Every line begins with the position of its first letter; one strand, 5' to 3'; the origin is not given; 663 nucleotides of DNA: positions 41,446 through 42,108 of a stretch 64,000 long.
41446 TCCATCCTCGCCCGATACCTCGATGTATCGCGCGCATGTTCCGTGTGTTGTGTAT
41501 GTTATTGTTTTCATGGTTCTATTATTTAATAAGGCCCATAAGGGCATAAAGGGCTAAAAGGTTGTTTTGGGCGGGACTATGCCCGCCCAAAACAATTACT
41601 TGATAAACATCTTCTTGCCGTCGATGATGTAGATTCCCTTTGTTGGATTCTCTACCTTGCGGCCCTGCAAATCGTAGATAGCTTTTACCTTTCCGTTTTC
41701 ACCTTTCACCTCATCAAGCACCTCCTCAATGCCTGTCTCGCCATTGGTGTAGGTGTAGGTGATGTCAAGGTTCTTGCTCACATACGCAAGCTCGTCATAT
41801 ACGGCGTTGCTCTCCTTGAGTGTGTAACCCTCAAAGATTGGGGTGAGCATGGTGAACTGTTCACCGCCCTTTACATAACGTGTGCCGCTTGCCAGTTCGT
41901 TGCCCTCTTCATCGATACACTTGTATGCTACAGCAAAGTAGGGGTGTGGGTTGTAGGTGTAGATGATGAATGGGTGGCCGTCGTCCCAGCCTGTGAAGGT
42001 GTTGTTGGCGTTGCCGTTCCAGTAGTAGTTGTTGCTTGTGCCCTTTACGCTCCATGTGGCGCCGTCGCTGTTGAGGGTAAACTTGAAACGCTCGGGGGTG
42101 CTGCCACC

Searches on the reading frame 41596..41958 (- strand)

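Call 76: search_protein_families(library=pfam, proteins=[window:41596-41958:-], max_evalue=5)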
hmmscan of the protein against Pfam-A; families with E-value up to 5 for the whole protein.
window:41596-41958:- (120 aa): 2 families
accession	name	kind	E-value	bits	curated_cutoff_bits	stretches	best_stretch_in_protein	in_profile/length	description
PF06458.18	MucBP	-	1.7e-07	32.3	23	1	10-71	2-63/63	MucBP domain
PF19407.5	DUF5979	-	0.11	13.6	25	1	8-84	21-90/104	Domain of unknown function (DUF5979)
